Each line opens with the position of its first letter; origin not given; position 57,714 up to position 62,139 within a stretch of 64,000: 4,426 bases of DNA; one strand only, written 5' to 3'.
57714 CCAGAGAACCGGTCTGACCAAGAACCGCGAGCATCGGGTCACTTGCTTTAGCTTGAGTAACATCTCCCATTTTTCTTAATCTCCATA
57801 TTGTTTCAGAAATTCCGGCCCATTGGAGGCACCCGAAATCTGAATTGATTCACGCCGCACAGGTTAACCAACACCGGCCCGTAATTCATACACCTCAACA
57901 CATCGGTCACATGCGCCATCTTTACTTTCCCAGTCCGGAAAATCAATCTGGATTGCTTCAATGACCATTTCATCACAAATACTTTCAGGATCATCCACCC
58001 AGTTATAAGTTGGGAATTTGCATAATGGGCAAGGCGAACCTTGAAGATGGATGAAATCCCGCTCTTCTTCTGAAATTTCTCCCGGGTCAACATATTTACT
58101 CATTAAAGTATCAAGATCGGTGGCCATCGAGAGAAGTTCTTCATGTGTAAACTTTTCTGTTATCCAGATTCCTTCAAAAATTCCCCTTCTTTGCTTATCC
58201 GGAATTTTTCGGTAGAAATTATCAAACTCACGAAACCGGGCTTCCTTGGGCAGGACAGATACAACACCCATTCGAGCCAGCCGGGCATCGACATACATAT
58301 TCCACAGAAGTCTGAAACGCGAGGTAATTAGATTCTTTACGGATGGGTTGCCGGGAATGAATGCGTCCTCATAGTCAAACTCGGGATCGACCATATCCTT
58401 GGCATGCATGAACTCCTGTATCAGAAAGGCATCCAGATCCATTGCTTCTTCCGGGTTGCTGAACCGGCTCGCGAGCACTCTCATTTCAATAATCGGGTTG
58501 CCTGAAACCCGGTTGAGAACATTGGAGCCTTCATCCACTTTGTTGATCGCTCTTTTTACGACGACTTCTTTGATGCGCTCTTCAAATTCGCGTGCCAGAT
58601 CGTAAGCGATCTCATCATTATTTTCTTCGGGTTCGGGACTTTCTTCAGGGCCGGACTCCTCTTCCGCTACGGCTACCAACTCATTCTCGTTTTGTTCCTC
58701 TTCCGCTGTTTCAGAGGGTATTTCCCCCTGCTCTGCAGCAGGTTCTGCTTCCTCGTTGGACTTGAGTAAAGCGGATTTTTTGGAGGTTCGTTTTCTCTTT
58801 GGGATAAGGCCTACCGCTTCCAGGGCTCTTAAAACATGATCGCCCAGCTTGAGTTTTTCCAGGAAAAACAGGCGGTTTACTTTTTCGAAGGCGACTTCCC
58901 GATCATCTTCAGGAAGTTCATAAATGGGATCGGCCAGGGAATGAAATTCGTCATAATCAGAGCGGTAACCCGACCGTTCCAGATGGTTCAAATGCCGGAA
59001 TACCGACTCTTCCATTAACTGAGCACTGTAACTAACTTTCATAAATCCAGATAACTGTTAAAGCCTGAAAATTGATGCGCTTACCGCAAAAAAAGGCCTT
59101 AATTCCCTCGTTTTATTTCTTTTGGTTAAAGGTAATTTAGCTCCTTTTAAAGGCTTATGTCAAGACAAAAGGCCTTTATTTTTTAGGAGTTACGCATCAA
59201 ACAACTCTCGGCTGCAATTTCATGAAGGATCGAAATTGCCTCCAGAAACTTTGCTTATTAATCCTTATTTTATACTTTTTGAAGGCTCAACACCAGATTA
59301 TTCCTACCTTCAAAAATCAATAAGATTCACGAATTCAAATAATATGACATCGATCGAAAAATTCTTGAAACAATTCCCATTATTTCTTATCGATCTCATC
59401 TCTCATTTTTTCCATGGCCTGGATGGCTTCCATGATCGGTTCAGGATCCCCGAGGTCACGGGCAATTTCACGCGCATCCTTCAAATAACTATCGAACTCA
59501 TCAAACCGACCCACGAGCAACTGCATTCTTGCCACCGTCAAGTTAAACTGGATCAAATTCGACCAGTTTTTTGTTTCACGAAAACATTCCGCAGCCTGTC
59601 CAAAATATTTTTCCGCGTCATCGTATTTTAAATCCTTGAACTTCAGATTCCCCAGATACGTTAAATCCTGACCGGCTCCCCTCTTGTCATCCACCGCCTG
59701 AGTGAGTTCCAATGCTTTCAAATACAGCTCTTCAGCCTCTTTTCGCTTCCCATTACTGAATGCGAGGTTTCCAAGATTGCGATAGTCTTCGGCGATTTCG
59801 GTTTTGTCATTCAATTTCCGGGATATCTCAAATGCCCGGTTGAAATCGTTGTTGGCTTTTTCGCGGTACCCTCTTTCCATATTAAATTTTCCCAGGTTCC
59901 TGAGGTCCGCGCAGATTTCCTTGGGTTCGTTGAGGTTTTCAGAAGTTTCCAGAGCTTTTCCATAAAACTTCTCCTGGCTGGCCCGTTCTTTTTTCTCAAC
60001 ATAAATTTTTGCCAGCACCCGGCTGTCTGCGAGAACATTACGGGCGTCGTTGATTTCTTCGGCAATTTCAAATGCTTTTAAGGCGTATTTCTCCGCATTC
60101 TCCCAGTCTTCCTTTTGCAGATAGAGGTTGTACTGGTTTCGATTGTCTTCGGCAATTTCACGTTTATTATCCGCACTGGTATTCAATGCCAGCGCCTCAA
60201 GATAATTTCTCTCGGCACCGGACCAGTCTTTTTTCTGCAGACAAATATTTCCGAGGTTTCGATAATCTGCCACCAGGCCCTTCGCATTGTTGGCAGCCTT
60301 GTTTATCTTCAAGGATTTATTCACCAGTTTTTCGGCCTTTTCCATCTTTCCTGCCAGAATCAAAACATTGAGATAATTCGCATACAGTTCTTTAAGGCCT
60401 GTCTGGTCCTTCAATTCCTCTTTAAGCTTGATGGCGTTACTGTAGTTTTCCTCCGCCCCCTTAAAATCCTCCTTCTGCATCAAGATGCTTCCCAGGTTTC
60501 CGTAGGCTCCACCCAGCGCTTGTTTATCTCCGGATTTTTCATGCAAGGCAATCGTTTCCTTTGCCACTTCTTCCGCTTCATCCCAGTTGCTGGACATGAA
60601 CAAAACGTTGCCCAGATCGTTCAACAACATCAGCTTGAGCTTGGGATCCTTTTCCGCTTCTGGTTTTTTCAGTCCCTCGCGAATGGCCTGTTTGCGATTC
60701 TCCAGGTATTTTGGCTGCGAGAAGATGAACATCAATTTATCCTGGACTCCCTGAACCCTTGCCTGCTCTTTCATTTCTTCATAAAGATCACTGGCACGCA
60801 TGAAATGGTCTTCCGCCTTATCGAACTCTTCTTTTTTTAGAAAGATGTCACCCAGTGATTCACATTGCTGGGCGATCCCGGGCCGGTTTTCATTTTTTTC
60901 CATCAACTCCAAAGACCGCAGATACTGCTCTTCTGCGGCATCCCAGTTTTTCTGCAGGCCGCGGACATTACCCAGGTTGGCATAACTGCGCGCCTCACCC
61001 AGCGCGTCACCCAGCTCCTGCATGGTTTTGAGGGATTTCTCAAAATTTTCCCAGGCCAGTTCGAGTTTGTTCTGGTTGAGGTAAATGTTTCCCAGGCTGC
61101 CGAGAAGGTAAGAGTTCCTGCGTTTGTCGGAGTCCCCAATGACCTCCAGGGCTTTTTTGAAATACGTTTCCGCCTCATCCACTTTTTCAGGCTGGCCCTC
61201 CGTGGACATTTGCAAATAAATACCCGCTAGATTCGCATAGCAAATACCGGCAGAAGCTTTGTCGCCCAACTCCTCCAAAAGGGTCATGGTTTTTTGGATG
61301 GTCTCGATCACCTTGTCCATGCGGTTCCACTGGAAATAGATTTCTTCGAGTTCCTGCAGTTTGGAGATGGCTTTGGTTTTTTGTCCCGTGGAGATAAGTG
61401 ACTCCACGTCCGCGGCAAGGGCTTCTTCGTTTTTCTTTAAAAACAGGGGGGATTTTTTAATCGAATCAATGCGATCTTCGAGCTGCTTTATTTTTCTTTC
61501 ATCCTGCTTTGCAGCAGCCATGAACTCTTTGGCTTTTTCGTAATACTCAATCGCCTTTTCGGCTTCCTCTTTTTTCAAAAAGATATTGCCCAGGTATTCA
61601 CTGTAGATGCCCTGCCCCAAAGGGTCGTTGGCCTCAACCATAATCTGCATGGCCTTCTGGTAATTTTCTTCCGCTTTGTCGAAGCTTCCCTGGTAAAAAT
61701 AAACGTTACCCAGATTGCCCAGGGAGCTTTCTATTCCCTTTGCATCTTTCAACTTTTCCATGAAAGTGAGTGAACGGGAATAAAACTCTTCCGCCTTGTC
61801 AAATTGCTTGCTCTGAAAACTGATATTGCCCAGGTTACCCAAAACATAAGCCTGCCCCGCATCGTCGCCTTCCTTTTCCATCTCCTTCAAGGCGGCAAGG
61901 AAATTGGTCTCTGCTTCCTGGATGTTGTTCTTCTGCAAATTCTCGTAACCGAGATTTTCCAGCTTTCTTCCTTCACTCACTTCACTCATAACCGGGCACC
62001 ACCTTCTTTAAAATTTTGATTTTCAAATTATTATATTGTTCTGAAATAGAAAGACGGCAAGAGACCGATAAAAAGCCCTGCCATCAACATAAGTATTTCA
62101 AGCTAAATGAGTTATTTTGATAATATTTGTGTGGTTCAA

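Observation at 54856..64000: Candidate uncharacterised multi-gene neighbourhood around the orphan redox-enzyme chaperone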

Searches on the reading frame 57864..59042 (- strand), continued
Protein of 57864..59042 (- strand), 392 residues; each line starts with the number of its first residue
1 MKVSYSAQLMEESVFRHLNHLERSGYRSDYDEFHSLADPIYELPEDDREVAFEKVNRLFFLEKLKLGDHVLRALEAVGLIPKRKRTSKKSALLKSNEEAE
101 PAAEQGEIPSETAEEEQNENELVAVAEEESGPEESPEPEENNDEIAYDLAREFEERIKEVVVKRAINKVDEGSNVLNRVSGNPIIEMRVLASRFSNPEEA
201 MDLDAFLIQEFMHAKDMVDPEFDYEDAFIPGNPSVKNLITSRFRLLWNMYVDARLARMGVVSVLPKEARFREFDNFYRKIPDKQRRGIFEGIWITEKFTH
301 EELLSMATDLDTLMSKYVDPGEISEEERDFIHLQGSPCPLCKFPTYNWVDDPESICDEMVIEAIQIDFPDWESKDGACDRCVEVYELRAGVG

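Call 105: search_solved_structures(query=L035:9395-12856:+, max_evalue=1e-20)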
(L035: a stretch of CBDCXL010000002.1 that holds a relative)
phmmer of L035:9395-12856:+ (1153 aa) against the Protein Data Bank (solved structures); distinct sequences matched with E-value up to 1e-20: 10.
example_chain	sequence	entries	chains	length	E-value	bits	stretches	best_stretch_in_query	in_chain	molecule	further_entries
7b04_B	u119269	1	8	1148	0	1713.4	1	1-1151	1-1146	Nitrite oxidoreductase subunit A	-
4ydd_A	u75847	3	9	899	2.1e-42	148.4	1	258-747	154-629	DMSO reductase family type II enzyme, molybdopterin subunit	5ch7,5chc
5e7o_A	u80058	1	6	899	4e-42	147.5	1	258-747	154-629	DMSO reductase family type II enzyme, molybdopterin subunit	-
2ivf_A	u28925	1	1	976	1.4e-36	129.2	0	316-563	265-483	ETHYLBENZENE DEHYDROGENASE ALPHA-SUBUNIT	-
3ir5_A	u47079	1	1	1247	2.2e-30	108.6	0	259-389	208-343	Respiratory nitrate reductase 1 alpha chain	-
3ir6_A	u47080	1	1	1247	4.3e-29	104.3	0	259-389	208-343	Respiratory nitrate reductase 1 alpha chain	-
1r27_A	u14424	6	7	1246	9.1e-29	103.3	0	259-389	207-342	Respiratory nitrate reductase 1 alpha chain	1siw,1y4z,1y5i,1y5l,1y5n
1q16_A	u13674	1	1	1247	9.1e-29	103.2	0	259-389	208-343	Respiratory nitrate reductase 1 alpha chain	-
3egw_A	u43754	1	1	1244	1.1e-28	103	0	259-389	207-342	Respiratory nitrate reductase 1 alpha chain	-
3ir7_A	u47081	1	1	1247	4.5e-28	101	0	259-389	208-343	Respiratory nitrate reductase 1 alpha chain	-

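Call 107: find_encoding_contigs(protein=P0218, flank=10000, max_places=1)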
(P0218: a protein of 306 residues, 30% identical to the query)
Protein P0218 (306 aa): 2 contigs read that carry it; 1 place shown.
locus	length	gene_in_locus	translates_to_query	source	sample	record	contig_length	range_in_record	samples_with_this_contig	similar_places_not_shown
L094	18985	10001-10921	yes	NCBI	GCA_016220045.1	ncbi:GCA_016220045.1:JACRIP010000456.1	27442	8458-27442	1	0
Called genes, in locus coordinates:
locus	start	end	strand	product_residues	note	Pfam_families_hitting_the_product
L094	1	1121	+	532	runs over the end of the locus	PF04405:ScdA_N (weak), PF01212:Beta_elim_lyase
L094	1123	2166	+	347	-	PF00378:ECH_1, PF16113:ECH_2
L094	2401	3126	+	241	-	PF00106:adh_short, PF13561:adh_short_C2, PF08659:KR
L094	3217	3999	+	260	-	PF00378:ECH_1, PF16113:ECH_2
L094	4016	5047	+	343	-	PF08240:ADH_N, PF16912:Glu_dehyd_C (weak), PF00107:ADH_zinc_N, PF13602:ADH_zinc_N_2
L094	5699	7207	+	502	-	PF13372:Alginate_exp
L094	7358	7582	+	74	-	PF08984:DUF1858 (faint), PF04405:ScdA_N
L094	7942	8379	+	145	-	PF02082:Rrf2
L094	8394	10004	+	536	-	PF00034:Cytochrom_C, PF13442:Cytochrome_CBB3, PF00034:Cytochrom_C, PF13442:Cytochrome_CBB3, PF09459:EB_dh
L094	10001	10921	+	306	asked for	-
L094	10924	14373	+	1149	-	PF00384:Molybdopterin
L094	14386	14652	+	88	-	-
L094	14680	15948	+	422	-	PF13187:Fer4_9 (faint), PF12797:Fer4_2 (faint), PF12837:Fer4_6 (faint), PF00037:Fer4 (faint), PF13247:Fer4_11, PF12838:Fer4_7, PF13237:Fer4_10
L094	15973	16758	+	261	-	PF02613:Nitrate_red_del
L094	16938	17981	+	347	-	PF22451:NirdL-like_HTH, PF17805:AsnC_trans_reg2, PF22451:NirdL-like_HTH, PF17805:AsnC_trans_reg2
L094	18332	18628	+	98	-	PF01169:GDT1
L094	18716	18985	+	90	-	?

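Call 108: find_encoding_contigs(protein=P0270, flank=7000, max_places=1)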
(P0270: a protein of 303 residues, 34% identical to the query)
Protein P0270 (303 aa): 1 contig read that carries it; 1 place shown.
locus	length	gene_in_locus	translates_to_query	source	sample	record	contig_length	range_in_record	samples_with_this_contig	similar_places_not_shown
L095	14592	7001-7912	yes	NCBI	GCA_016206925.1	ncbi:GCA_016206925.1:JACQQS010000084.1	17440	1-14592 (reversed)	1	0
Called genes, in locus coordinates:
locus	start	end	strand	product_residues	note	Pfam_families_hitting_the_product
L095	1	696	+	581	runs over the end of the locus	PF00034:Cytochrom_C, PF13442:Cytochrome_CBB3, PF00034:Cytochrom_C, PF13442:Cytochrome_CBB3, PF09459:EB_dh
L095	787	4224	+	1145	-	PF10518:TAT_signal (weak), PF00384:Molybdopterin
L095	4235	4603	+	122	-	-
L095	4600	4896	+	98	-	PF01541:GIY-YIG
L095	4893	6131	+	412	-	PF13187:Fer4_9 (faint), PF12797:Fer4_2 (faint), PF12837:Fer4_6 (faint), PF12838:Fer4_7, PF13237:Fer4_10, PF13247:Fer4_11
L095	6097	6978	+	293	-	PF02613:Nitrate_red_del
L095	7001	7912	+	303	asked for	-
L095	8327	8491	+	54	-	PF02416:TatA_B_E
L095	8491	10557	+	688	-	PF04055:Radical_SAM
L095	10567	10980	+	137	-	PF14539:DUF4442, PF03061:4HBT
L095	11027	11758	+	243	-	PF00116:COX2, PF13473:Cupredoxin_1 (weak)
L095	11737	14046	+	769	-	PF00115:COX1, PF00510:COX3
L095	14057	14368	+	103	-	PF03626:COX4_pro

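Call 109: find_encoding_contigs(protein=P0427, flank=7000, max_places=1)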
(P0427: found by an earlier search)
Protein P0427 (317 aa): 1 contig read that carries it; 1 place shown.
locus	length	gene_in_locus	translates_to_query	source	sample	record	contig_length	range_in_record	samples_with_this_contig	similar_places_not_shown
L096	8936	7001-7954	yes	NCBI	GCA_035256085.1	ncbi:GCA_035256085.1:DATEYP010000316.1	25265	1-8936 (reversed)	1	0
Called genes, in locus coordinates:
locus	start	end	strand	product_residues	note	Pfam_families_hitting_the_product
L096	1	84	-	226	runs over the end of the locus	-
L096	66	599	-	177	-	-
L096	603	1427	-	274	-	-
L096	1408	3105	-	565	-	PF05157:MshEN (weak), PF00437:T2SSE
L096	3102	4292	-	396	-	PF00482:T2SSF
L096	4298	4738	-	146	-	PF07963:N_methyl, PF08334:T2SSG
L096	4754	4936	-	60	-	-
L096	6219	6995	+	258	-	PF02613:Nitrate_red_del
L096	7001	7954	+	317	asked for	-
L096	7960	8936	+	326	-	PF04055:Radical_SAM, PF06463:Mob_synth_C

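Call 110: find_encoding_contigs(protein=P0128, flank=7000, max_places=1)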
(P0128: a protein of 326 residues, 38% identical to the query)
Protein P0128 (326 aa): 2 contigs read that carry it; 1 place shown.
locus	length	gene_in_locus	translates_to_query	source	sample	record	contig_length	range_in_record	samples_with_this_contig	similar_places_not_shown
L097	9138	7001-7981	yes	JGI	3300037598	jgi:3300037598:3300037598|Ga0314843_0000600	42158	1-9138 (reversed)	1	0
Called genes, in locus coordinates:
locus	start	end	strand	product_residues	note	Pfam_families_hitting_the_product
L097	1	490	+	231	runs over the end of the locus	PF00034:Cytochrom_C (weak), PF13442:Cytochrome_CBB3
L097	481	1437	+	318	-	PF09459:EB_dh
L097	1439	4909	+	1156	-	PF00384:Molybdopterin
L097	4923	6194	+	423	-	PF13187:Fer4_9 (faint), PF12797:Fer4_2 (faint), PF13247:Fer4_11, PF12838:Fer4_7 (weak), PF13237:Fer4_10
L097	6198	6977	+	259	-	PF02613:Nitrate_red_del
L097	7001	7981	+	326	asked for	-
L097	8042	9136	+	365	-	?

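Call 111: find_encoding_contigs(protein=P0225, flank=7000, max_places=1)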
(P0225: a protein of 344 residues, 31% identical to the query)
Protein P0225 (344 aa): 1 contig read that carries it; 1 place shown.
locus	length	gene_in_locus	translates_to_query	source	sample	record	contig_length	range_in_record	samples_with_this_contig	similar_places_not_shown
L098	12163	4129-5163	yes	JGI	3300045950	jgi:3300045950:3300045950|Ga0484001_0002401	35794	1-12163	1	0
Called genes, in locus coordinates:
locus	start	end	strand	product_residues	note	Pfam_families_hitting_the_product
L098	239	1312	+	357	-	PF01408:GFO_IDH_MocA, PF02894:GFO_IDH_MocA_C, PF22725:GFO_IDH_MocA_C3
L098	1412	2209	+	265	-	PF05721:PhyH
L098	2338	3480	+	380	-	PF13378:MR_MLE_C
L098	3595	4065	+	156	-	PF02082:Rrf2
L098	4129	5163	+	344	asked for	-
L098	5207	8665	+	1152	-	PF00384:Molybdopterin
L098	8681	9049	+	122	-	-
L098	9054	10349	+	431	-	PF13187:Fer4_9 (faint), PF12797:Fer4_2 (faint), PF12838:Fer4_7, PF13237:Fer4_10, PF13247:Fer4_11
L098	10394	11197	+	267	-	PF02613:Nitrate_red_del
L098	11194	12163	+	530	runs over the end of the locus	PF00034:Cytochrom_C (weak), PF13442:Cytochrome_CBB3, PF00034:Cytochrom_C, PF09459:EB_dh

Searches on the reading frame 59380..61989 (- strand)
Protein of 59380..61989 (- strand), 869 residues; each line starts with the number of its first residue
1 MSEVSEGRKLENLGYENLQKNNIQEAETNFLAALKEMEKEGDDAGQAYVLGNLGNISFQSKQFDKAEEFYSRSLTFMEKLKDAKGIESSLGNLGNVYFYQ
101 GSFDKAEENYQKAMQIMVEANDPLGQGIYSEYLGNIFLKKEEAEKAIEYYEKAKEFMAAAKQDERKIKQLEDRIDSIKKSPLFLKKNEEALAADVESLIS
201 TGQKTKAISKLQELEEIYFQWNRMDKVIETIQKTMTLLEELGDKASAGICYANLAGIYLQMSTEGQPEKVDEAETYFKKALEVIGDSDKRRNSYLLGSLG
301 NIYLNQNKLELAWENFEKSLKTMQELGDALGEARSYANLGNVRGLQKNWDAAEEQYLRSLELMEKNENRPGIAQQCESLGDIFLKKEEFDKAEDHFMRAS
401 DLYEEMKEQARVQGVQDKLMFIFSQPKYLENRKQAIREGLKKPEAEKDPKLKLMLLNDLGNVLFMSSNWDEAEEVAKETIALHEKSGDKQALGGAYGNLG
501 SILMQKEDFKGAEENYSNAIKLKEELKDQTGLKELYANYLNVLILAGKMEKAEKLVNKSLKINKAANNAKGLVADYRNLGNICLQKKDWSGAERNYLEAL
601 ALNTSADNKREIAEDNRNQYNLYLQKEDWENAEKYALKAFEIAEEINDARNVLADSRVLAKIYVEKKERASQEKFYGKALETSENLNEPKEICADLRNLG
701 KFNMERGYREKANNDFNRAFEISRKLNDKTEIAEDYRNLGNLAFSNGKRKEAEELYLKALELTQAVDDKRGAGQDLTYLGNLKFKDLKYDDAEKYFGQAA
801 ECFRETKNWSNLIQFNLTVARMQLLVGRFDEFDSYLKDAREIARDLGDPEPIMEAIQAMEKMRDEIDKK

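Call 5: search_protein_families(library=pfam, proteins=[window:59380-61989:-], max_evalue=0.1)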
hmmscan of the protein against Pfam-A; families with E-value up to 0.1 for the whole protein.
window:59380-61989:- (869 aa): 19 families
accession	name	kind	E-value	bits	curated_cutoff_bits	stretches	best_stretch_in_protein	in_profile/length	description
PF13424.12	TPR_12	-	2.1e-73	243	30.1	10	87-155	3-73/77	Tetratricopeptide repeat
PF00515.34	TPR_1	-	1.1e-50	167.9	27.8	9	90-116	4-30/34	Tetratricopeptide repeat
PF07719.23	TPR_2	-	1.2e-48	159.7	27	7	90-116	4-30/34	Tetratricopeptide repeat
PF17874.7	TPR_MalT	-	3.5e-37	128.9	45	4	459-671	46-258/336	MalT-like TPR region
PF13374.12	TPR_10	-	3.5e-29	100.4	27.5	3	88-119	3-34/42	Tetratricopeptide repeat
PF13181.12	TPR_8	-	1.2e-26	90.9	25.7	3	495-524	3-32/34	Tetratricopeptide repeat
PF13176.12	TPR_7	-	2.2e-26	90.1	27.9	0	738-769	4-35/36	Tetratricopeptide repeat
PF24885.1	TPR_NPHP3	-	7.6e-17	61.9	100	3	678-808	83-218/239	Nephrocystin-3 TPR domain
PF13432.12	TPR_16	-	1.7e-16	60.8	32.7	1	93-154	3-58/65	Tetratricopeptide repeat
PF13414.12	TPR_11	-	5.7e-12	45.6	26.8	1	94-116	1-23/42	TPR repeat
PF13428.12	TPR_14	-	1.4e-09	38.1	23.5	0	736-762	4-30/44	Tetratricopeptide repeat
PF25063.1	ARM_TT21_C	-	2.9e-08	34.3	35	2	19-158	33-160/209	Tetratricopeptide repeat protein 21 C-terminal ARM domain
PF14559.12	TPR_19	-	3.6e-05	24.4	25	1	504-574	2-66/68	Tetratricopeptide repeat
PF23914.1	TPR_CcmH_CycH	-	7.9e-05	23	42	0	499-574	56-128/158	Cytochrome c-type biogenesis protein H TPR domain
PF21325.3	SHPRH_helical-1st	-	0.0037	17.9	27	0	495-535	26-66/95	E3 ubiquitin-protein ligase SHPRH, first helical domain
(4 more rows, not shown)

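Call 6: search_protein_families(library=ncbifam, proteins=[window:59380-61989:-], max_evalue=0.1)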
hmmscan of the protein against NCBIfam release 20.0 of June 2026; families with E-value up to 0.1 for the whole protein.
window:59380-61989:- (869 aa): 12 families
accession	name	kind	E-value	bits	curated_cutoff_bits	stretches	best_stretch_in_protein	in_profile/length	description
NF053520.1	HK_Porph_FimS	equivalog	3.6e-48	164.3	600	8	33-122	110-199/618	sensor histidine kinase FimS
NF041717.1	HaaA_phane_TPR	equivalog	5.5e-46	157.1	1125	4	13-284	598-862/882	cyclophane-containing RiPP biosynthesis TPR protein HaaT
NF053617.1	SARPRegAfsRStmc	equivalog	8e-32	110.1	1430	5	6-157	735-926/986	SARP-family global regulator AfsR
NF052312.1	T9SS_PorW_SprE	equivalog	2.2e-25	89.4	250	6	17-84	300-366/716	type IX secretion system periplasmic lipoprotein PorW/SprE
NF053720.1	NsdA_fam_reg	subfamily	4.9e-13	49.4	75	0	736-839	204-307/432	NsdA family TPR-like regulatory protein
NF033762.1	social_mot_Tgl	equivalog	6.5e-12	45.3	225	2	12-149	36-158/252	social motility TPR repeat lipoprotein Tgl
NF047507.1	TPR_BatC_Lepto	exception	4.3e-10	39.4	175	2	546-607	71-130/214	TPR repeat-containing protein BatC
NF053779.1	BT3442_fam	equivalog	1.6e-06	27.1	940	1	92-161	107-176/563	BT3442 family protein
NF033920.0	C39_PA2778_fam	equivalog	4.4e-05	23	150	0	33-116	178-253/255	PA2778 family cysteine peptidase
NF005269.0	PRK06771.1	equivalog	0.02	15.5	90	1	159-213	24-77/97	hypothetical protein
NF033412.1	primase_PriX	equivalog_domain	0.071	13.4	50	0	128-191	25-90/102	DNA primase noncatalytic subunit PriX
NF033161.1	lipo_LipL41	equivalog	0.086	11.8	400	1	90-121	305-336/358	lipoprotein LipL41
